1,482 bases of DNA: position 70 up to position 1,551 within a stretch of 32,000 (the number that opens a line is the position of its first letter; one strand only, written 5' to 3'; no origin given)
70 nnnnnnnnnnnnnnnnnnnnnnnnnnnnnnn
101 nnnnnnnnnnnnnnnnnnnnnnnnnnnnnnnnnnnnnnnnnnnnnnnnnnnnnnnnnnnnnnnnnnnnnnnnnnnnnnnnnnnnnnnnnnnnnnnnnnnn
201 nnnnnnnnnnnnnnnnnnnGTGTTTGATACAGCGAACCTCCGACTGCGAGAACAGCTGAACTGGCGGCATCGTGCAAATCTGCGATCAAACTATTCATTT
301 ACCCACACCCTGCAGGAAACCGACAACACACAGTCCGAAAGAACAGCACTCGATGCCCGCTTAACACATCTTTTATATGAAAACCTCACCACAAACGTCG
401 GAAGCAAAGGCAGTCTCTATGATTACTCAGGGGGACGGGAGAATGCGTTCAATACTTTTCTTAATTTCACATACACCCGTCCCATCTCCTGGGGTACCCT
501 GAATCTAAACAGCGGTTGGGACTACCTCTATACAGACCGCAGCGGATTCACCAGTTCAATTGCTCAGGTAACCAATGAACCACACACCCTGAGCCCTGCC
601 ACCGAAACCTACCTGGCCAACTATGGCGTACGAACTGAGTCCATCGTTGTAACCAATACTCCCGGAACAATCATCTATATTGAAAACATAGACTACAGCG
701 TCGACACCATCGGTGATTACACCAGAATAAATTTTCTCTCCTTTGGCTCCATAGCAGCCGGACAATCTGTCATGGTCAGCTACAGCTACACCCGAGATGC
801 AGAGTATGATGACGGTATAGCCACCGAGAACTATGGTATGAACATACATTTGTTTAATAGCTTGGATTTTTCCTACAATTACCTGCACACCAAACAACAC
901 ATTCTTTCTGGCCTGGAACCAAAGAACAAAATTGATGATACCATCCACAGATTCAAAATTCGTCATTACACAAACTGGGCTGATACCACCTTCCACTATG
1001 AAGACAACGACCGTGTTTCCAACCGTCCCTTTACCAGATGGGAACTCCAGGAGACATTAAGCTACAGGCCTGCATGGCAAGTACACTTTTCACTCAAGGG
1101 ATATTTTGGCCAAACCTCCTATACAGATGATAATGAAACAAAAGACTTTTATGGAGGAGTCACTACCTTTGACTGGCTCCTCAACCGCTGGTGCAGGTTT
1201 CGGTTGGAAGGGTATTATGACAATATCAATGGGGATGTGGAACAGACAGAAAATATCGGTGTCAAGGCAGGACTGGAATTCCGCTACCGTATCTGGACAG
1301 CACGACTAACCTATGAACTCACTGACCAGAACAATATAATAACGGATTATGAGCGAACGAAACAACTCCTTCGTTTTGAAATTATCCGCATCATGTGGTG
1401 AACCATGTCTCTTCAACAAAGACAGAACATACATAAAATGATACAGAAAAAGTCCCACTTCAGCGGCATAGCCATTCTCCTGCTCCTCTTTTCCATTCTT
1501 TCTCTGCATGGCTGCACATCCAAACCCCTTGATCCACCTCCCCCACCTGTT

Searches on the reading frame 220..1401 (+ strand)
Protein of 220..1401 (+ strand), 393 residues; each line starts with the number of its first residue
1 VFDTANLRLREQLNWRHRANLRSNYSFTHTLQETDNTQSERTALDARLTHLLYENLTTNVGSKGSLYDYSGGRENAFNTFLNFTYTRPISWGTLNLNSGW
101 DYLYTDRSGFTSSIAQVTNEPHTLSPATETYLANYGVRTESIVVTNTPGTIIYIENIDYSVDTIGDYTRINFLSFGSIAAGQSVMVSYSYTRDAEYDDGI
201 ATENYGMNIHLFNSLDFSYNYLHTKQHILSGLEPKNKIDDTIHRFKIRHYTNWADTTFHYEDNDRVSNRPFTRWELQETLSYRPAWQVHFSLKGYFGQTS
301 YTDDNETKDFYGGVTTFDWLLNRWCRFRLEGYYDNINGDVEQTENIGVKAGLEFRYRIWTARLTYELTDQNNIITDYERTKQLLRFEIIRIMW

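Call 6: search_protein_families(library=pfam, proteins=[window:220-1401:+], max_evalue=0.001)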
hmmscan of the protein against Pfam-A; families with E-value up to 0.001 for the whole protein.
window:220-1401:+ (393 aa): 0 families

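Call 103: search_protein_families(library=pfam, proteins=[window:220-1401:+], max_evalue=0.01)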
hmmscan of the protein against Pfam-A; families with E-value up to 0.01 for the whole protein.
window:220-1401:+ (393 aa): 1 family
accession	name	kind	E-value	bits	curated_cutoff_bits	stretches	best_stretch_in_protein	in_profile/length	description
PF06528.17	Phage_P2_GpE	-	0.0082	16.1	23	0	4-24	15-35/37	Phage P2 GpE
